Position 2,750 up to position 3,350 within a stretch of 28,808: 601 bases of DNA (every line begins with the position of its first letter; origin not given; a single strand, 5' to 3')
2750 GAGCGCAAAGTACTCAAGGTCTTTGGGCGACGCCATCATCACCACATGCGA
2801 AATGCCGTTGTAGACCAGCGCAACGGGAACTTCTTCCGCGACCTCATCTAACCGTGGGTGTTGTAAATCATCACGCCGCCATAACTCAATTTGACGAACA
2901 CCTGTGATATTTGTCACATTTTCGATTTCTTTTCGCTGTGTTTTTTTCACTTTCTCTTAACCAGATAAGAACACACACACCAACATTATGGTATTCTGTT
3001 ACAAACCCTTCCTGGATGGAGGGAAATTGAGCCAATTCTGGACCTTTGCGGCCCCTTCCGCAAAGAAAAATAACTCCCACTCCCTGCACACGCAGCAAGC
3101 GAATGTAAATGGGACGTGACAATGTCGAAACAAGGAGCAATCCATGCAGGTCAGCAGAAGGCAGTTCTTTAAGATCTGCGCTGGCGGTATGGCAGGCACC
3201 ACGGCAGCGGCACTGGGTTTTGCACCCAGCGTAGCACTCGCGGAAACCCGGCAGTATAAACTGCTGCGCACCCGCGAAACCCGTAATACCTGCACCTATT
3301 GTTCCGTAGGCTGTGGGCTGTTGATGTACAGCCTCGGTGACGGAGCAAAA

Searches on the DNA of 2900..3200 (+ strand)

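Call 6: search_dna_similar(query=window:2930-3160:+, collection=ecoli_genomes, mode=near, rows=spread, max_rows=40)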
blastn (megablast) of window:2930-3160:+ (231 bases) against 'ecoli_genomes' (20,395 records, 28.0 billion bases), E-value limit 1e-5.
Records with a match: 5425; places in all: 5425; records where one place covers at least 80% of the query: 5425.
Genomes with a match: 5425 of 5426; with a place that covers at least 80% of the query: 5425. Places per genome that has any: lowest 1, median 1, highest 1. On chromosomes: 5423 places; on plasmids: 2.
Best place of each record, by identity: >=99% 5035; 95-99% 390.
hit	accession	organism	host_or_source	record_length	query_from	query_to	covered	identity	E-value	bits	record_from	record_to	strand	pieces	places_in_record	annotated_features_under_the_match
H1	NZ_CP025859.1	Escherichia coli strain 504239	Homo sapiens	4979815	1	231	100%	100.0%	1e-116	427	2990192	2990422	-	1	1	fdhD: formate dehydrogenase accessory sulfurtransferase FdhD | fdnG: formate dehydrogenase-N subunit alpha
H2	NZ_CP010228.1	Escherichia coli strain S3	not applicable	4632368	1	231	100%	100.0%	1e-116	427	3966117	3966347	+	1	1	fdhD: formate dehydrogenase accessory sulfurtransferase FdhD | fdnG: formate dehydrogenase-N subunit alpha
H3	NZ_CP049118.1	Escherichia coli strain EC931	Homo sapiens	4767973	1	231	100%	100.0%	1e-116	427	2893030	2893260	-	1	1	fdhD: formate dehydrogenase accessory sulfurtransferase FdhD | fdnG: formate dehydrogenase-N subunit alpha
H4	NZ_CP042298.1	Escherichia coli strain RM9088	crow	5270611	1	231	100%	100.0%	1e-116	427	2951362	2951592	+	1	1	fdhD: formate dehydrogenase accessory sulfurtransferase FdhD | fdnG: formate dehydrogenase-N subunit alpha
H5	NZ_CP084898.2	Escherichia coli strain gw25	laboratory experiment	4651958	1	231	100%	100.0%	1e-116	427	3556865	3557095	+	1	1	fdhD: formate dehydrogenase accessory sulfurtransferase FdhD | fdnG: formate dehydrogenase-N subunit alpha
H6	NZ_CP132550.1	Escherichia coli strain XL1-Blue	missing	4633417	1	231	100%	100.0%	1e-116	427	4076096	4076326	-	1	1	fdhD: formate dehydrogenase accessory sulfurtransferase FdhD | fdnG: formate dehydrogenase-N subunit alpha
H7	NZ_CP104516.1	Escherichia coli strain E4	Poultry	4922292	1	231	100%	100.0%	1e-116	427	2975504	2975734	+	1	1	fdhD: formate dehydrogenase accessory sulfurtransferase FdhD | fdnG: formate dehydrogenase-N subunit alpha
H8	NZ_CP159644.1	Escherichia coli strain Z226-5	hospital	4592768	1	231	100%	100.0%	1e-116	427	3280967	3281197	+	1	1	fdhD: formate dehydrogenase accessory sulfurtransferase FdhD | fdnG: formate dehydrogenase-N subunit alpha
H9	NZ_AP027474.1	Escherichia coli strain LR-03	Homo sapiens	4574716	1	231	100%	100.0%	1e-116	427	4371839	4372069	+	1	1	fdhD: formate dehydrogenase accessory sulfurtransferase FdhD | fdnG: formate dehydrogenase-N subunit alpha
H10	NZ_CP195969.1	Escherichia coli strain I3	Raw wastewater influent sample from the ...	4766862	1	231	100%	100.0%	1e-116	427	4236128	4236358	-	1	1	fdhD: formate dehydrogenase accessory sulfurtransferase FdhD | fdnG: formate dehydrogenase-N subunit alpha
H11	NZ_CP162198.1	Escherichia coli strain STK39-3-E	Coriander, import product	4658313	1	231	100%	100.0%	1e-116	427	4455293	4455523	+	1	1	fdhD: formate dehydrogenase accessory sulfurtransferase FdhD | fdnG: formate dehydrogenase-N subunit alpha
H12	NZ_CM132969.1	Escherichia coli strain 167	Homo sapiens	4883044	1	231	100%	100.0%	1e-116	427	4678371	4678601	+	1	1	fdhD: formate dehydrogenase accessory sulfurtransferase FdhD | fdnG: formate dehydrogenase-N subunit alpha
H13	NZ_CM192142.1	Escherichia coli strain Ec-U1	Homo sapiens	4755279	1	231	100%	100.0%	1e-116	427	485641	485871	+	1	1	fdhD: formate dehydrogenase accessory sulfurtransferase FdhD | fdnG: formate dehydrogenase-N subunit alpha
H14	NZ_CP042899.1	Escherichia coli strain CFSAN061763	missing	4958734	1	231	100%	99.6%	5e-115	422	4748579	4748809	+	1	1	fdhD: formate dehydrogenase accessory sulfurtransferase FdhD | fdnG: formate dehydrogenase-N subunit alpha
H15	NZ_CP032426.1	Escherichia coli strain SCEC020001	Homo sapiens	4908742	1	231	100%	99.6%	5e-115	422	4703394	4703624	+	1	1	fdhD: formate dehydrogenase accessory sulfurtransferase FdhD | fdnG: formate dehydrogenase-N subunit alpha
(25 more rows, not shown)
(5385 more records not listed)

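Call 8: search_dna_similar(query=window:2941-3020:+, collection=ecoli_genomes, mode=near, rows=spread, max_rows=40)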
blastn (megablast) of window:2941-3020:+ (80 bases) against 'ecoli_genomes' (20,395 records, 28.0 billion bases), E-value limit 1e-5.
Records with a match: 5425; places in all: 5425; records where one place covers at least 80% of the query: 5425.
Genomes with a match: 5425 of 5426; with a place that covers at least 80% of the query: 5425. Places per genome that has any: lowest 1, median 1, highest 1. On chromosomes: 5423 places; on plasmids: 2.
Best place of each record, by identity: >=99% 4079; 95-99% 1346.
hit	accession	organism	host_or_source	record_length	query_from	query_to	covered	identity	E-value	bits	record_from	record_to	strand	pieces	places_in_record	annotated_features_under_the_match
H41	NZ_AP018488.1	Escherichia coli O157:H7 strain PV15-279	Homo sapiens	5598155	1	80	100%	100.0%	2e-33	148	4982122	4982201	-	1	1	fdhD: formate dehydrogenase accessory sulfurtransferase FdhD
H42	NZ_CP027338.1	Escherichia coli strain 2014C-3051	Homo sapiens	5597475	1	80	100%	100.0%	2e-33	148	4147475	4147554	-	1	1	fdhD: formate dehydrogenase accessory sulfurtransferase FdhD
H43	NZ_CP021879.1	Escherichia coli strain AR_0137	missing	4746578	1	80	100%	100.0%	2e-33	148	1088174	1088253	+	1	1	fdhD: formate dehydrogenase accessory sulfurtransferase FdhD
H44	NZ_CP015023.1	Escherichia coli strain SRCC 1675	Apple cider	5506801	1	80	100%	100.0%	2e-33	148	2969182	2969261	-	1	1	fdhD: formate dehydrogenase accessory sulfurtransferase FdhD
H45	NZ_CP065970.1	Escherichia coli strain FDAARGOS_1058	missing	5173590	1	80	100%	100.0%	2e-33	148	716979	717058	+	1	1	fdhD: formate dehydrogenase accessory sulfurtransferase FdhD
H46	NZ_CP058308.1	Escherichia coli strain AMSCJX04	Giant Panda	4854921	1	80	100%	100.0%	2e-33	148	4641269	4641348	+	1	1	fdhD: formate dehydrogenase accessory sulfurtransferase FdhD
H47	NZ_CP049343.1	Escherichia coli strain UMB200201_11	Homo sapiens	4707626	1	80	100%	100.0%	2e-33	148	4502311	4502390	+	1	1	fdhD: formate dehydrogenase accessory sulfurtransferase FdhD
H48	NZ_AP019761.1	Escherichia coli O111:H- strain 110512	Homo sapiens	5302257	1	80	100%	100.0%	2e-33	148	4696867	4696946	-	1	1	fdhD: formate dehydrogenase accessory sulfurtransferase FdhD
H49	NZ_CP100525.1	Escherichia coli strain LH13-b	Gallus gallus domesticus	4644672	1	80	100%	100.0%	2e-33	148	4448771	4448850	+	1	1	fdhD: formate dehydrogenase accessory sulfurtransferase FdhD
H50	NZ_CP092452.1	Escherichia coli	wastewater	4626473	1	80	100%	100.0%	2e-33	148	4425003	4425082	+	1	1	fdhD: formate dehydrogenase accessory sulfurtransferase FdhD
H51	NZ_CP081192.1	Escherichia coli strain EC1722-1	Homo sapiens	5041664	1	80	100%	100.0%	2e-33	148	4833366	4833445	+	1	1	fdhD: formate dehydrogenase accessory sulfurtransferase FdhD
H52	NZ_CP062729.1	Escherichia coli O157:H7 strain Z1811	Bovine Faeces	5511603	1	80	100%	100.0%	2e-33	148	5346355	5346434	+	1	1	fdhD: formate dehydrogenase accessory sulfurtransferase FdhD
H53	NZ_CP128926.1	Escherichia coli strain TUM9812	missing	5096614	1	80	100%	100.0%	2e-33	148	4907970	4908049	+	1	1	fdhD: formate dehydrogenase accessory sulfurtransferase FdhD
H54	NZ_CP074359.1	Escherichia coli strain XJ6.2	bovine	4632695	1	80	100%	100.0%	2e-33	148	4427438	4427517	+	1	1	fdhD: formate dehydrogenase accessory sulfurtransferase FdhD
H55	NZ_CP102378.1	Escherichia coli strain JB41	laboratory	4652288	1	80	100%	100.0%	2e-33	148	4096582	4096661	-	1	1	fdhD: formate dehydrogenase accessory sulfurtransferase FdhD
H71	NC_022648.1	Escherichia coli JJ1886 strain JJ1886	-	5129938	1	80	100%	98.8%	1e-31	143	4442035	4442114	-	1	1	fdhD: formate dehydrogenase accessory sulfurtransferase FdhD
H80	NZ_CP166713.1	Escherichia coli strain CEA601S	Human biopsy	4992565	1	80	100%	95.0%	1e-26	126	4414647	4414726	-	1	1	fdhD: formate dehydrogenase accessory sulfurtransferase FdhD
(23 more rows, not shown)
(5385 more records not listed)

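Call 18: search_dna_similar(query=window:3016-3095:+, collection=ecoli_genomes, mode=near, rows=spread, max_rows=30)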
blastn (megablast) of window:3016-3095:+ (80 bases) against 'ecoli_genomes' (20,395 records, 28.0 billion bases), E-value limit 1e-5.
Records with a match: 5425; places in all: 5425; records where one place covers at least 80% of the query: 5425.
Genomes with a match: 5425 of 5426; with a place that covers at least 80% of the query: 5425. Places per genome that has any: lowest 1, median 1, highest 1. On chromosomes: 5423 places; on plasmids: 2.
Best place of each record, by identity: >=99% 5325; 95-99% 100.
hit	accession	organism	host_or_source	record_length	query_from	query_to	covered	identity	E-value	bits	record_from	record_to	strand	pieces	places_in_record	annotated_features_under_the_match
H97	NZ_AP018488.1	Escherichia coli O157:H7 strain PV15-279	Homo sapiens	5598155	1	80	100%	100.0%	2e-33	148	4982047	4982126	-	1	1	none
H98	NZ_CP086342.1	Escherichia coli strain ESY001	Homo sapiens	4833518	1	80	100%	100.0%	2e-33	148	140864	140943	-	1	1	none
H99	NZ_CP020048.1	Escherichia coli strain AR_0118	missing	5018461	1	80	100%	100.0%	2e-33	148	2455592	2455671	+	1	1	none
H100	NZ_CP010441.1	Escherichia coli K-12 strain K-12 MG1655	not applicable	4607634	1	80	100%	100.0%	2e-33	148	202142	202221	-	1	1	none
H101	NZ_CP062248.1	Escherichia coli strain AML002_ev02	not applicable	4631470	1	80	100%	100.0%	2e-33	148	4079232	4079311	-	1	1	none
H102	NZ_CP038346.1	Escherichia coli O157:H7 strain G5295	missing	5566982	1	80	100%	100.0%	2e-33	148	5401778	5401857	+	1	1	none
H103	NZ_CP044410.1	Escherichia coli strain ecMN1F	Coffea arabica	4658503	1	80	100%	100.0%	2e-33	148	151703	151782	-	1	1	none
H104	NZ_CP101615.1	Escherichia coli strain DC71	giant panda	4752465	1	80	100%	100.0%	2e-33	148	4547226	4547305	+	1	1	none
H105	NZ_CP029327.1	Escherichia coli strain A37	Notomys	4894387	1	80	100%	100.0%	2e-33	148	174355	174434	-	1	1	none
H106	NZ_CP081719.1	Escherichia coli strain CX05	-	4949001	1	80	100%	100.0%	2e-33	148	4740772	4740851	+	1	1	none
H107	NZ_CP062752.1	Escherichia coli O157:H7 strain Z910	Bovine Faeces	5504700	1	80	100%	100.0%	2e-33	148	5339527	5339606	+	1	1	none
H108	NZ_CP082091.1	Escherichia coli strain MS20645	Homo sapiens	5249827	1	80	100%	100.0%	2e-33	148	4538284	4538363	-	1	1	none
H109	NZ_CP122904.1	Escherichia coli strain ETEC1706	Sus scrofa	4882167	1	80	100%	100.0%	2e-33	148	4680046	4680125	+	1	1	none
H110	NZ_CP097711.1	Escherichia coli strain MS1737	Chicken blood (Gallus gallus)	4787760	1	80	100%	100.0%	2e-33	148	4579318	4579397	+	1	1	none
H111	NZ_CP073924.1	Escherichia coli strain MB165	Poultry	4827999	1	80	100%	100.0%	2e-33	148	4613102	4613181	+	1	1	none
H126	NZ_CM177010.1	Escherichia coli strain VL46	Homo sapiens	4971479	1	80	100%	98.8%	1e-31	143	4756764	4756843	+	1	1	none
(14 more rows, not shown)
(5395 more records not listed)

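Call 24: search_rna_families(source=window, start=2900, end=3200, threshold=evalue, max_evalue=10)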
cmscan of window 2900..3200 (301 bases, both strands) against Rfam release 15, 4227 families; matches with E-value up to 10: 2.
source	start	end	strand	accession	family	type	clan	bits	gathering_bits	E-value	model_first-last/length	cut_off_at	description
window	2937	3173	+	RF02778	FdoG1_thermometer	Cis-reg; thermoregulator;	-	36.5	50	9.7e-08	1-193/193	no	FdoG-1 5' UTR thermometer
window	2901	3008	+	RF00121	MicC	Gene; sRNA;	-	16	90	6.3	1-123/123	no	MicC RNA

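Call 25: search_rna_families(source=window, start=2900, end=3200, threshold=evalue, max_evalue=0.001, show_alignments=1)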
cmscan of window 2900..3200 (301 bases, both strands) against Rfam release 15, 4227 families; matches with E-value up to 0.001: 1.
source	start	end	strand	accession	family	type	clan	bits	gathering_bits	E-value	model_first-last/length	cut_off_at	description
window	2937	3173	+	RF02778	FdoG1_thermometer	Cis-reg; thermoregulator;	-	36.5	50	9.7e-08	1-193/193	no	FdoG-1 5' UTR thermometer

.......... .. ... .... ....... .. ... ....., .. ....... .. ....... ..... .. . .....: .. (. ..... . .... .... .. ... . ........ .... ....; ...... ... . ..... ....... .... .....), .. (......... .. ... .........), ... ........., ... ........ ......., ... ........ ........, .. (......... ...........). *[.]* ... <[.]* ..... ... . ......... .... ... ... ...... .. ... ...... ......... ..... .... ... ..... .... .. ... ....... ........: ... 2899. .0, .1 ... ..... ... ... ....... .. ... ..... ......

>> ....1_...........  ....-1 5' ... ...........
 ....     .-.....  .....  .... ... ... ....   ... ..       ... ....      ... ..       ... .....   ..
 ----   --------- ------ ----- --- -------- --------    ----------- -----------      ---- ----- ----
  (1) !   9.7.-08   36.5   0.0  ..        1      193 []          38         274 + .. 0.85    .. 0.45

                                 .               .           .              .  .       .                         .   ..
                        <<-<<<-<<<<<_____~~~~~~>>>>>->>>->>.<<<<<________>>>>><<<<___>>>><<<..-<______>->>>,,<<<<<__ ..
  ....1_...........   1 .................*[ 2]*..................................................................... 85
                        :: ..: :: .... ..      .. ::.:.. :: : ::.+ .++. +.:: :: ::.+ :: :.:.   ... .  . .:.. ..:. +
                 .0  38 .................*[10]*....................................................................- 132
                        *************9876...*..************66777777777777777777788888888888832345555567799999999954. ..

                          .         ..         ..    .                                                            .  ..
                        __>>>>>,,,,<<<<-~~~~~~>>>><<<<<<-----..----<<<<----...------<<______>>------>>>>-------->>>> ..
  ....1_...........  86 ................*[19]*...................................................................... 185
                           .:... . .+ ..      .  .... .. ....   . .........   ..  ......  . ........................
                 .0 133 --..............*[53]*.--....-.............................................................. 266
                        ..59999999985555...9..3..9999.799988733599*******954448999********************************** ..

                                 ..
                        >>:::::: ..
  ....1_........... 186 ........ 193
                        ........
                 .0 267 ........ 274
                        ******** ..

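Call 66: get_annotated_region(hit=H80, flank=150)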
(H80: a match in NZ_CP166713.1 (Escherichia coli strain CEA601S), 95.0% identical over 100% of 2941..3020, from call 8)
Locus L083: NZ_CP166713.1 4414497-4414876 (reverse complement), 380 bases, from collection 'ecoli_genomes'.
description: Escherichia coli strain CEA601S chromosome, complete genome
organism: Escherichia coli strain CEA601S (NCBI taxid 562)
replicon: chromosome; assembly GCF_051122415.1
host: -; source: Human biopsy; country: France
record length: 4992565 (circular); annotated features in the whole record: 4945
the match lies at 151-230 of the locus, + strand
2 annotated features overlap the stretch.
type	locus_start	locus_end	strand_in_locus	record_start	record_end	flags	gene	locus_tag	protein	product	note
CDS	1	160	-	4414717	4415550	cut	fdhD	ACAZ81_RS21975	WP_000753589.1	formate dehydrogenase accessory sulfurtransferase FdhD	-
CDS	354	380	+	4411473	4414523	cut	fdnG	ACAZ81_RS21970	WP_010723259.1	formate dehydrogenase-N subunit alpha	-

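Call 67: get_annotated_region(hit=H71, flank=150)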
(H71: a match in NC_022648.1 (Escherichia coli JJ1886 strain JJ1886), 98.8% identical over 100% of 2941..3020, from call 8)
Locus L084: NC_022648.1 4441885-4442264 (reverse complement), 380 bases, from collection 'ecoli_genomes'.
description: Escherichia coli JJ1886, complete sequence
organism: Escherichia coli JJ1886 strain JJ1886 (NCBI taxid 1355100)
replicon: chromosome; assembly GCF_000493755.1
host: -; source: -; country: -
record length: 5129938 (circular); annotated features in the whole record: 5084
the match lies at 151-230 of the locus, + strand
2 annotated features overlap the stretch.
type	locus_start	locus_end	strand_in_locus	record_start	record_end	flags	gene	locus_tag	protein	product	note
CDS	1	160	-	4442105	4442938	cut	fdhD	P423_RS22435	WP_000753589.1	formate dehydrogenase accessory sulfurtransferase FdhD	-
CDS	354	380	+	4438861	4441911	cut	fdnG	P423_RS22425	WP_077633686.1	formate dehydrogenase-N subunit alpha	-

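Call 68: get_annotated_region(hit=H126, flank=150)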
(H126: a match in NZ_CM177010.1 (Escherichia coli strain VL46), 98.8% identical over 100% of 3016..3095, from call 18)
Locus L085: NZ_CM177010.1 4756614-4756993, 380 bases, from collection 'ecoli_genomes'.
description: Escherichia coli strain VL46 chromosome, whole genome shotgun sequence
organism: Escherichia coli strain VL46 (NCBI taxid 562)
replicon: chromosome; assembly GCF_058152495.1
host: Homo sapiens; source: stool; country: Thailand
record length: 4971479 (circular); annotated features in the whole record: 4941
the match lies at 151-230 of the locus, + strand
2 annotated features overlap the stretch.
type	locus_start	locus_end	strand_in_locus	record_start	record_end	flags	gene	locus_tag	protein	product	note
CDS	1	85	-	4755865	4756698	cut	fdhD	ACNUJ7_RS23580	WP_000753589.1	formate dehydrogenase accessory sulfurtransferase FdhD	-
CDS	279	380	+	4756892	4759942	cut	fdnG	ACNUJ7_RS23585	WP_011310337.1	formate dehydrogenase-N subunit alpha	-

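Call 70: search_dna_similar(query=window:3036-3073:+, collection=ecoli_genomes, mode=near, rows=spread, max_rows=12, max_evalue=0.01)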
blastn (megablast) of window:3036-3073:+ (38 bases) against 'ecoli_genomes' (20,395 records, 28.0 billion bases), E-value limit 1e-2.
Records with a match: 5393; places in all: 5393; records where one place covers at least 80% of the query: 5393.
Genomes with a match: 5393 of 5426; with a place that covers at least 80% of the query: 5393. Places per genome that has any: lowest 1, median 1, highest 1. On chromosomes: 5391 places; on plasmids: 2.
Best place of each record, by identity: >=99% 5389; 95-99% 4.
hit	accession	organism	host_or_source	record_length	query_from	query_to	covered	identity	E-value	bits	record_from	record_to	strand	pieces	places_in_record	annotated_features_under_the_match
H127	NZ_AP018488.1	Escherichia coli O157:H7 strain PV15-279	Homo sapiens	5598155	1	38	100%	100.0%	1e-10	71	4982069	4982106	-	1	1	none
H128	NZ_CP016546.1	Escherichia coli strain O177:H21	Homo sapiens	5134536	1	38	100%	100.0%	1e-10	71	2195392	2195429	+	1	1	none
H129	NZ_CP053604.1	Escherichia coli strain NEB10-beta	not applicable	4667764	1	38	100%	100.0%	1e-10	71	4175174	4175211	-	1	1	none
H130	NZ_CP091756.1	Escherichia coli strain LC-1302-2020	Homo sapiens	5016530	1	38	100%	100.0%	1e-10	71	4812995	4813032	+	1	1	none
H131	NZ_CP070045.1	Escherichia coli strain FDAARGOS_1303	Homo sapiens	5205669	1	38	100%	100.0%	1e-10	71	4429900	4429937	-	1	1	none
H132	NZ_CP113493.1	Escherichia coli strain GTEN_97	Homo sapiens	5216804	1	38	100%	100.0%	1e-10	71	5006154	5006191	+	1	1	none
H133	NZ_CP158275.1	Escherichia coli strain EC2257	Homo sapiens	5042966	1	38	100%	100.0%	1e-10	71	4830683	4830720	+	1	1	none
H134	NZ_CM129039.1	Escherichia coli strain 500111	Homo sapiens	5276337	1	38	100%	100.0%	1e-10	71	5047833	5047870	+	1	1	none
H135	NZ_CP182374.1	Escherichia coli strain bR_120_Kylling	-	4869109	1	38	100%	100.0%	1e-10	71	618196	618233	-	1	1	none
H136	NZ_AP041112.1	Escherichia coli strain HR12-1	Homo sapiens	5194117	1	38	100%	100.0%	1e-10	71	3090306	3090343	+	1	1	none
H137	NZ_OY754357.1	Escherichia coli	-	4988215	1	38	100%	100.0%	1e-10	71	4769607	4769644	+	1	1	none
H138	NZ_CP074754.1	Escherichia coli strain F3_13_1_3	bovine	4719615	1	38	100%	97.4%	5e-9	66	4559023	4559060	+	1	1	none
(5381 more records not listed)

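Call 71: get_annotated_region(hit=H138, flank=30)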
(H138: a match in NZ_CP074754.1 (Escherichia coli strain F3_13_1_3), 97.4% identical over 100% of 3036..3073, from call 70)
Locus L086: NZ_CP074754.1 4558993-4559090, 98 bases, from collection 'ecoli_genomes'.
description: Escherichia coli strain F3_13_1_3 chromosome, complete genome
organism: Escherichia coli strain F3_13_1_3 (NCBI taxid 562)
replicon: chromosome; assembly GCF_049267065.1
host: bovine; source: missing; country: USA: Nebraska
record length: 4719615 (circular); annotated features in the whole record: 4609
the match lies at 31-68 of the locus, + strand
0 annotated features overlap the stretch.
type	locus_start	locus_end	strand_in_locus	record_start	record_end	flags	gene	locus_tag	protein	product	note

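Call 83: build_rna_model(alignment_id=A1, structure=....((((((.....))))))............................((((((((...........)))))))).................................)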
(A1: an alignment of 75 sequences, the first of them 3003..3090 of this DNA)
Model R1 built from alignment A1 (75 sequences, 109 columns); structure: as given.
model positions 88; base pairs 14; branch points 1; effective number of sequences 8.06; information 0.647 bits per position. Calibrated on 0.2 Mb of random sequence (short: E-values are rough).
structure used (alignment columns):
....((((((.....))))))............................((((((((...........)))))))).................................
